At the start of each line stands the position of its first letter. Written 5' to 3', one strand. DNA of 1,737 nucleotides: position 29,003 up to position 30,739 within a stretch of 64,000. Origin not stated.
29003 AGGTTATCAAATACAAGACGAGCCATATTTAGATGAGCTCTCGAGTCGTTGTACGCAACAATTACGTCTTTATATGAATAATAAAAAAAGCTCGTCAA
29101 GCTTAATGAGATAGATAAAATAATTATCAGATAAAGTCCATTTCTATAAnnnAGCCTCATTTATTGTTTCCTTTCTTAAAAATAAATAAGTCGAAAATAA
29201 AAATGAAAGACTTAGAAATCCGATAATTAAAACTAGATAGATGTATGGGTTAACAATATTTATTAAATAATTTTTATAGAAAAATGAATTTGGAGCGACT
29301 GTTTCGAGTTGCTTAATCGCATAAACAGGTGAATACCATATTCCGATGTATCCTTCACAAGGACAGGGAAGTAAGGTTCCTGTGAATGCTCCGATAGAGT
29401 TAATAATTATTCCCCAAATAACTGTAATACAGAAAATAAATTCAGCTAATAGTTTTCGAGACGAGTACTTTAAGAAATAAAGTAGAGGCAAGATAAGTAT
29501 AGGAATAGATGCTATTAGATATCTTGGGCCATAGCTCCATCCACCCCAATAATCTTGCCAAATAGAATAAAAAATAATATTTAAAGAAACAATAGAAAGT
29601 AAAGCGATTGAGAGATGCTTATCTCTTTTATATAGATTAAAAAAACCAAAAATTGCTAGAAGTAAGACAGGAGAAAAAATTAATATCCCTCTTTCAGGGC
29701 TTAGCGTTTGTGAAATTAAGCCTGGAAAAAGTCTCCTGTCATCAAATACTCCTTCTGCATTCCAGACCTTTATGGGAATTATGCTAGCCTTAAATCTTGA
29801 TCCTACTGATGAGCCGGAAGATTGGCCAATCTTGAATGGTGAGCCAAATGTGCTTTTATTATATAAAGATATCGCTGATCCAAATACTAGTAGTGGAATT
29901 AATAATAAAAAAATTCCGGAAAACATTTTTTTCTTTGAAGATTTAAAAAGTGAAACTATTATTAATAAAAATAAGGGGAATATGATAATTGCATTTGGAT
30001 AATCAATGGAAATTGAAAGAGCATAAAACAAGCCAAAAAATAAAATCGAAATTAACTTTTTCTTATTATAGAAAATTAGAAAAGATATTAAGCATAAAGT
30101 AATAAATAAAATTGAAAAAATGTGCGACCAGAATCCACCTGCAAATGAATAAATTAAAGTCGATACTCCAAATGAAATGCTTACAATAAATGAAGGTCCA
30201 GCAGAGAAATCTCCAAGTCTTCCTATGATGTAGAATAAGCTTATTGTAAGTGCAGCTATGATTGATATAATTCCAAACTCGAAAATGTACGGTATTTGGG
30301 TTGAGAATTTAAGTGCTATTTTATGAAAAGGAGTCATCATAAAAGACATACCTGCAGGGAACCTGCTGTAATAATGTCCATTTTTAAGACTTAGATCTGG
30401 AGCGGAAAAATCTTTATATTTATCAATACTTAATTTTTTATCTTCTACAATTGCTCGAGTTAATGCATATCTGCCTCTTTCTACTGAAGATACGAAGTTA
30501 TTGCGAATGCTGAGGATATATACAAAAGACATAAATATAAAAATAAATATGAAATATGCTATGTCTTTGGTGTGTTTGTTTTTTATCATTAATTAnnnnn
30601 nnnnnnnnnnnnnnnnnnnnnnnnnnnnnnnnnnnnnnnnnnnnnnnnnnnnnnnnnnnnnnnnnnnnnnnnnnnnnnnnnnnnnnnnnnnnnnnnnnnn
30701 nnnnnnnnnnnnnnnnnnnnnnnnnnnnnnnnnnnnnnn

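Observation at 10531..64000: Hypothesis: an undecaprenyl-phosphate-sugar-dependent extracytoplasmic glycosylation system (three DPM1-like synthases, five or more GT-C transferases, a flippase)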

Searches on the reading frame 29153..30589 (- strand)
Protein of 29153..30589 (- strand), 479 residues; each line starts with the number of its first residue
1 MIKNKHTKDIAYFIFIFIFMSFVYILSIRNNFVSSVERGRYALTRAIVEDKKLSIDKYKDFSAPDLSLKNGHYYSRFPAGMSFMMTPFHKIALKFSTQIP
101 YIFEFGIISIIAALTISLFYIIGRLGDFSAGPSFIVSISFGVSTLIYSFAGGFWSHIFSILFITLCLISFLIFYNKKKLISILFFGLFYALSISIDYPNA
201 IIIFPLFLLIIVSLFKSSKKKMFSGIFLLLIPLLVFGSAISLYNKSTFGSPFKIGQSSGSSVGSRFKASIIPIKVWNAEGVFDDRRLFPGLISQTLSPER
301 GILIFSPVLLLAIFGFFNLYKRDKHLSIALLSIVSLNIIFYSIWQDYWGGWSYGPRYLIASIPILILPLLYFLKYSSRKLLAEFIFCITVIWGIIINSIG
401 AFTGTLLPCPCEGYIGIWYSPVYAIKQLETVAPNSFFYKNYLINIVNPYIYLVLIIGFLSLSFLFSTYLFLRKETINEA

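Call 4: search_protein_families(library=pfam, proteins=[window:29153-30589:-], max_evalue=0.01)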
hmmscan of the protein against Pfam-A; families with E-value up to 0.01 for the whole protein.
window:29153-30589:- (479 aa): 0 families

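Call 12: search_protein_families(library=ncbifam, proteins=[window:29153-30589:-], max_evalue=1)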
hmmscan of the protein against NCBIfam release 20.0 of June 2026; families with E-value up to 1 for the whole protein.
window:29153-30589:- (479 aa): 1 family
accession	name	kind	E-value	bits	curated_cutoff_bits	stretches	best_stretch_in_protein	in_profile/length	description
NF047440.1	LA3751_2_3_fam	subfamily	7.5e-08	31.6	200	1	64-401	68-386/460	LA_3751/LA_3752 family putative glycosyltransferase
